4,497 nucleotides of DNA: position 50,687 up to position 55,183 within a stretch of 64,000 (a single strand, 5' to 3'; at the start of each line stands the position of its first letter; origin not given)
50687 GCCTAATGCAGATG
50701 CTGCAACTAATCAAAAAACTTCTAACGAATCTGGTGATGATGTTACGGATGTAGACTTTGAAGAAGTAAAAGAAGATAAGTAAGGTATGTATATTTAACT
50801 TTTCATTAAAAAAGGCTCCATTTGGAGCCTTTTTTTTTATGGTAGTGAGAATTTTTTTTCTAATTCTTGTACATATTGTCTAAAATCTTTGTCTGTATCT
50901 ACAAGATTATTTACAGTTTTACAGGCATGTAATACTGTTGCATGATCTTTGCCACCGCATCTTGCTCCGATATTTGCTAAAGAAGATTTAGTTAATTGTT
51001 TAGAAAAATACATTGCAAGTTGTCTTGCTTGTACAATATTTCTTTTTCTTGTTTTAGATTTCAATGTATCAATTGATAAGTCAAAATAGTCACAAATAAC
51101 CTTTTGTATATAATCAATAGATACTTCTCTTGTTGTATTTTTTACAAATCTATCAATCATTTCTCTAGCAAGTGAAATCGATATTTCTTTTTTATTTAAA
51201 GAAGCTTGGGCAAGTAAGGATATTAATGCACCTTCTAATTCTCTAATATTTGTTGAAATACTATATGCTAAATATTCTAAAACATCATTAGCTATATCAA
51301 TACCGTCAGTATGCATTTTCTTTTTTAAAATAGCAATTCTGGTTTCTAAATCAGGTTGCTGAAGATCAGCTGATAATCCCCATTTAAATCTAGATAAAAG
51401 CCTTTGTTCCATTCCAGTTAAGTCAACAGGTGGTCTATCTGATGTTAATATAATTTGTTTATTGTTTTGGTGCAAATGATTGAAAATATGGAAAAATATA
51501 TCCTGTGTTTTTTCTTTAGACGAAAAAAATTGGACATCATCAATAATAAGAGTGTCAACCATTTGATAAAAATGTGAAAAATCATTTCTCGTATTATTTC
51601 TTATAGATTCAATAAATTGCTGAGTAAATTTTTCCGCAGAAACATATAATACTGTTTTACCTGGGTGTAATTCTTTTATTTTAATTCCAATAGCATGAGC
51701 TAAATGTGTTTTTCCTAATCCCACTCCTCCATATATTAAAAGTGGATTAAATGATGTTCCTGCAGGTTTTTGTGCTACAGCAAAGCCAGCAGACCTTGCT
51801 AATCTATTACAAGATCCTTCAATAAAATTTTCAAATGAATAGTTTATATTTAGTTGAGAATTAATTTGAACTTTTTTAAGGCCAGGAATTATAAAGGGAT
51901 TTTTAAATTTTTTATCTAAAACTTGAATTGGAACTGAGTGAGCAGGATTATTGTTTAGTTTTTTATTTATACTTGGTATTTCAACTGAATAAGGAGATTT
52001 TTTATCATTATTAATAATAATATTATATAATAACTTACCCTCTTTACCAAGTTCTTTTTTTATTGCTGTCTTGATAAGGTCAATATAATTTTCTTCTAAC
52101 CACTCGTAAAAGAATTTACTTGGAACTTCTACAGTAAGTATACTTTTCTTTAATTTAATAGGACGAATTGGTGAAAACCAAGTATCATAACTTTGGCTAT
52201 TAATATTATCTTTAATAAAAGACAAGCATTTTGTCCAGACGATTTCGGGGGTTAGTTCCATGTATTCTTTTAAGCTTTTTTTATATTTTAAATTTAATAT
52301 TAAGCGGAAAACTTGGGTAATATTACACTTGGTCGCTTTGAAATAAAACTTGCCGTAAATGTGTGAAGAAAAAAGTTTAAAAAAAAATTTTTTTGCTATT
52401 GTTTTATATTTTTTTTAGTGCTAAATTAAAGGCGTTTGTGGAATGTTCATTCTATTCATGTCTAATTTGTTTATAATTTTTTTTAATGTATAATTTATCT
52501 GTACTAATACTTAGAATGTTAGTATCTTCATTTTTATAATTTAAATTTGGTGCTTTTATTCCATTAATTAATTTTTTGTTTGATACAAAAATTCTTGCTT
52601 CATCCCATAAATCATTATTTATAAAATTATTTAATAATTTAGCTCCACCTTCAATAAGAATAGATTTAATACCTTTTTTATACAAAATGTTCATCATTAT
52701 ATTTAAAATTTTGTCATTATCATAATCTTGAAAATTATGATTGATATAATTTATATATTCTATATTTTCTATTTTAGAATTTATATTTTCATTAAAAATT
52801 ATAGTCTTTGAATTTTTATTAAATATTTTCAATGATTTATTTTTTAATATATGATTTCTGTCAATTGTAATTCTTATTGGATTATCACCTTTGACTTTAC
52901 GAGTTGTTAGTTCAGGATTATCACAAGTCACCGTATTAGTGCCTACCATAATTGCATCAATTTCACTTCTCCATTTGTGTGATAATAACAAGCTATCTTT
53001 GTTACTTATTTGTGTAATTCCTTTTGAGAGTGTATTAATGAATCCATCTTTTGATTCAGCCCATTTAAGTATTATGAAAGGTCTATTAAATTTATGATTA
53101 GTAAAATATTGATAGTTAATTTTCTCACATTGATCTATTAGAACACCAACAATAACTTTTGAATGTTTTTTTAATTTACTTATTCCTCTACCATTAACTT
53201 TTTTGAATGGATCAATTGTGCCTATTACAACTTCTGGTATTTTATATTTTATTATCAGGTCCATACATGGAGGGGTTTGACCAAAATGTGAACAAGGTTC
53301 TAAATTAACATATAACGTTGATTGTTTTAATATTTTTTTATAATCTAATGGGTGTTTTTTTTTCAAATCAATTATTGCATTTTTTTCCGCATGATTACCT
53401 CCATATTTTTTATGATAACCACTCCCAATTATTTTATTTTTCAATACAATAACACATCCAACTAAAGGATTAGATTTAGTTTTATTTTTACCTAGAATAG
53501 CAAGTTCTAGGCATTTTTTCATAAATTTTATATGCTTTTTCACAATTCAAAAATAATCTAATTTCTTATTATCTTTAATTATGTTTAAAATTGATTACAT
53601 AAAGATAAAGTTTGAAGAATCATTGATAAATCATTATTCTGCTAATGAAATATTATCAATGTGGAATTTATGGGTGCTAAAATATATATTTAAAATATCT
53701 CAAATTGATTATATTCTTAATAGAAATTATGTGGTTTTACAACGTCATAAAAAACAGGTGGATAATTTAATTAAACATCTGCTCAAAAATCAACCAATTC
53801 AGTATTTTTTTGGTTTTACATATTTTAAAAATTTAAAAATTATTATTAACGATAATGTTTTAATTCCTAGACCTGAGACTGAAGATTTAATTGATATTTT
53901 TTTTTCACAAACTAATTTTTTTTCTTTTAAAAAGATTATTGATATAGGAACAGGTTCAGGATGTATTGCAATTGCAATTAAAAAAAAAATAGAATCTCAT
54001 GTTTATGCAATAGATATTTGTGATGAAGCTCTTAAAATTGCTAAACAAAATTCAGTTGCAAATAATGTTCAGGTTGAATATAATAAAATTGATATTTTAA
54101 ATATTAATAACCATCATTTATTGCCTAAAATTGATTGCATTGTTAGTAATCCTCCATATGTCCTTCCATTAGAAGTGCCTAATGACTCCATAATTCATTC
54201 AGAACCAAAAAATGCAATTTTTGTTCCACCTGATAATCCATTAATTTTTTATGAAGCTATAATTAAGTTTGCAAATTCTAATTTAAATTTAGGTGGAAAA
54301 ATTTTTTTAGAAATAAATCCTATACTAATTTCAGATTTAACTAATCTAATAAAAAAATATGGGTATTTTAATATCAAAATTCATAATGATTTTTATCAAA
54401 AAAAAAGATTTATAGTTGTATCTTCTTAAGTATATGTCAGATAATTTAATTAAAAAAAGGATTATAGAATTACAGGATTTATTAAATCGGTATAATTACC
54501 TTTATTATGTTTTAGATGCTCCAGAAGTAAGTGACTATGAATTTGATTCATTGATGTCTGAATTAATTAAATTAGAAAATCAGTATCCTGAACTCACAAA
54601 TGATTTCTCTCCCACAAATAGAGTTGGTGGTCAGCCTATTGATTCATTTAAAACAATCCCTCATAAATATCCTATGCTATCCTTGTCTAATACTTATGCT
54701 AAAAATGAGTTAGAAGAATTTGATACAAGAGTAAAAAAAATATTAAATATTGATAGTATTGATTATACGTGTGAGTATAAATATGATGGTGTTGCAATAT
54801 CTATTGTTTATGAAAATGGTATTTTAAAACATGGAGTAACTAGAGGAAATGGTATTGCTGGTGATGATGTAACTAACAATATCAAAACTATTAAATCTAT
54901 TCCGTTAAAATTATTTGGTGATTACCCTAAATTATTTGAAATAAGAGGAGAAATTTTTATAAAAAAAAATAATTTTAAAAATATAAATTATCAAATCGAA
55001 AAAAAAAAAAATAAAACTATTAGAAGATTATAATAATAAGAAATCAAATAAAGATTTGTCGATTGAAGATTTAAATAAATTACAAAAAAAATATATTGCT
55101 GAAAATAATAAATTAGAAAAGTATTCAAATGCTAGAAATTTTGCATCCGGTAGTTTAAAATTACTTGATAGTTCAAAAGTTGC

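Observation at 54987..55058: Essential NAD-dependent DNA ligase gene split by a one-base excess in a 13-A tract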

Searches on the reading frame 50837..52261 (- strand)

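Call 15: search_protein_families(library=pfam, proteins=[window:50837-52261:-], max_evalue=0.00001)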
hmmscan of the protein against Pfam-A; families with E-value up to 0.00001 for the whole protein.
window:50837-52261:- (474 aa): 5 families
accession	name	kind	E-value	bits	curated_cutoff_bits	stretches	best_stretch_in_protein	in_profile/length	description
PF00308.24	Bac_DnaA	-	4.6e-64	215.9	23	1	137-298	1-161/162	Bacterial DnaA ATPAse domain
PF08299.17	Bac_DnaA_C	-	3.3e-28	97.9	31.5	1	382-450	1-69/69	Bacterial dnaA protein helix-turn-helix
PF11638.13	DnaA_N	-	6e-19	68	24.6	1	8-68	3-64/65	DnaA N-terminal domain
PF01695.23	IstB_IS21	-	2e-09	37.8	24.1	1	174-277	95-195/238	IstB-like ATP binding protein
PF00004.35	AAA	-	6.6e-06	27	21.2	0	174-277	1-111/131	ATPase family associated with various cellular activities (AAA)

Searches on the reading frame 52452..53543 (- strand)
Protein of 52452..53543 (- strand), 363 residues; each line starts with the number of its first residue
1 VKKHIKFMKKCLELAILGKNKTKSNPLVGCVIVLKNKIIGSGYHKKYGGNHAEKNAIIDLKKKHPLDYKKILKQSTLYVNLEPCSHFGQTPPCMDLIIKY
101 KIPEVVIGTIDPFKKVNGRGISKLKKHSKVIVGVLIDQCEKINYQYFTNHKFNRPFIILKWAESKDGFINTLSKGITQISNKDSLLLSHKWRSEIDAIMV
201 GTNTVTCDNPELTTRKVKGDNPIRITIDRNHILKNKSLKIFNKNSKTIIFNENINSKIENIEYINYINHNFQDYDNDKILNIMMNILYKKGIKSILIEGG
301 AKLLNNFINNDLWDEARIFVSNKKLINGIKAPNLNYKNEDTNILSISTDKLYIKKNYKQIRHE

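Call 15: search_protein_families(library=pfam, proteins=[window:52452-53543:-], max_evalue=0.00001)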
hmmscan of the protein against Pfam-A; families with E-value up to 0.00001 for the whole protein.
window:52452-53543:- (363 aa): 4 families
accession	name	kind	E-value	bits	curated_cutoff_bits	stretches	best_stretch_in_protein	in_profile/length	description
PF01872.23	RibD_C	-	1e-26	94.4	24.1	1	155-321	1-161/197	RibD C-terminal domain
PF00383.29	dCMP_cyt_deam_1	-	1.7e-19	70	25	1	1-109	1-102/102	Cytidine and deoxycytidylate deaminase zinc-binding region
PF14437.12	MafB19-deam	-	8.4e-11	42.4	27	1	4-149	3-140/142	MafB19-like deaminase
PF18785.7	Inv-AAD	-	6.7e-08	32.9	26.5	1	35-128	9-111/129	Invertebrate-AID/APOBEC-deaminase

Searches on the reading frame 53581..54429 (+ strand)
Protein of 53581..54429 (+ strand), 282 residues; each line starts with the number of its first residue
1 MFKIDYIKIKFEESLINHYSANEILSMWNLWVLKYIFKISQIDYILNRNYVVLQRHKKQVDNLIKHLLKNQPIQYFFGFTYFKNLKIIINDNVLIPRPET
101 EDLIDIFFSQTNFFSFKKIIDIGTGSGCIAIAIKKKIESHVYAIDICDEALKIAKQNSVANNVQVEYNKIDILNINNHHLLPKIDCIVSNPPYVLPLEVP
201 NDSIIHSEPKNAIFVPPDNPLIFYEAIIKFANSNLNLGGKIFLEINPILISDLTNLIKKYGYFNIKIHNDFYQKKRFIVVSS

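Call 15: search_protein_families(library=pfam, proteins=[window:53581-54429:+], max_evalue=0.00001)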
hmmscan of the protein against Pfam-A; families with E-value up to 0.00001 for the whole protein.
window:53581-54429:+ (282 aa): 5 families
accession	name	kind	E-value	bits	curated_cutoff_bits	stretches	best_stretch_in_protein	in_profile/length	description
PF05175.20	MTS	-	1e-12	48.5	23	1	115-195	31-110/170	Methyltransferase small domain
PF06325.19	PrmA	-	1.2e-10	41.8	22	1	117-190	163-233/296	Ribosomal protein L11 methyltransferase (PrmA)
PF13649.12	Methyltransf_25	-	1.2e-08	36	27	1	119-189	1-70/97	Methyltransferase domain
PF13847.12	Methyltransf_31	-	1.3e-08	35.1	27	1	117-193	5-82/145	Methyltransferase domain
PF08241.18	Methyltransf_11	-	7.5e-06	26.9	21.2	0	120-175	1-54/95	Methyltransferase domain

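Call 20: find_encoding_contigs(protein=window:53581-54429:+, flank=3000, max_places=10)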
Protein window:53581-54429:+ (282 aa): 5 contigs read that carry it; 2 places shown.
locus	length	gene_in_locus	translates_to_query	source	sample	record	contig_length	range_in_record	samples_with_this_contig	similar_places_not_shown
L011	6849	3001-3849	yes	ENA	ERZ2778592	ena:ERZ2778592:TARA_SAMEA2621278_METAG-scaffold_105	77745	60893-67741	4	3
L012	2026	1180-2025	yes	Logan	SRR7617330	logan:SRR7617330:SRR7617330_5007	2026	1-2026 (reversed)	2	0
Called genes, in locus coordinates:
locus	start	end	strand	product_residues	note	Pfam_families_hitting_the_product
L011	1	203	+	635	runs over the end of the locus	PF00012:HSP70, PF06723:MreB_Mbl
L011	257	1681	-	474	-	PF11638:DnaA_N, PF00308:Bac_DnaA, PF00004:AAA (weak), PF01695:IstB_IS21, PF08299:Bac_DnaA_C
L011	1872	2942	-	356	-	PF00383:dCMP_cyt_deam_1, PF14437:MafB19-deam (weak), PF01872:RibD_C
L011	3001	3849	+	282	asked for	PF05175:MTS, PF06325:PrmA, PF13847:Methyltransf_31, PF08241:Methyltransf_11 (weak), PF13649:Methyltransf_25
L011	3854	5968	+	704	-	PF22745:Nlig-Ia, PF01653:DNA_ligase_aden, PF12738:PTCB-BRCT (faint), PF03120:OB_DNA_ligase, PF03119:DNA_ligase_ZBD (weak), PF14520:HHH_5 (faint), PF12826:HHH_2, PF00533:BRCT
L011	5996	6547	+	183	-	PF21857:DUF6913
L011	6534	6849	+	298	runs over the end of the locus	PF00701:DHDPS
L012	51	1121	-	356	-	PF00383:dCMP_cyt_deam_1, PF14437:MafB19-deam (weak), PF01872:RibD_C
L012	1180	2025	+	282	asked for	PF05175:MTS, PF06325:PrmA, PF13847:Methyltransf_31, PF08241:Methyltransf_11 (weak), PF13649:Methyltransf_25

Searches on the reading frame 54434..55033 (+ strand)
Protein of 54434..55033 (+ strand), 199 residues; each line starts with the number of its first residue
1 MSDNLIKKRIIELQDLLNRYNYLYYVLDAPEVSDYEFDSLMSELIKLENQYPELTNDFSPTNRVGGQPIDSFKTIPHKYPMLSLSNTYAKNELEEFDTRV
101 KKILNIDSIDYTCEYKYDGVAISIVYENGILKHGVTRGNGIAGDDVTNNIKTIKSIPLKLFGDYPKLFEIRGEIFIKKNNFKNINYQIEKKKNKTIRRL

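Call 26: find_encoding_contigs(protein=window:54434-55033:+, flank=5000, max_places=10)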
Protein window:54434-55033:+ (199 aa): no gene with exactly this product is on record in the collection.
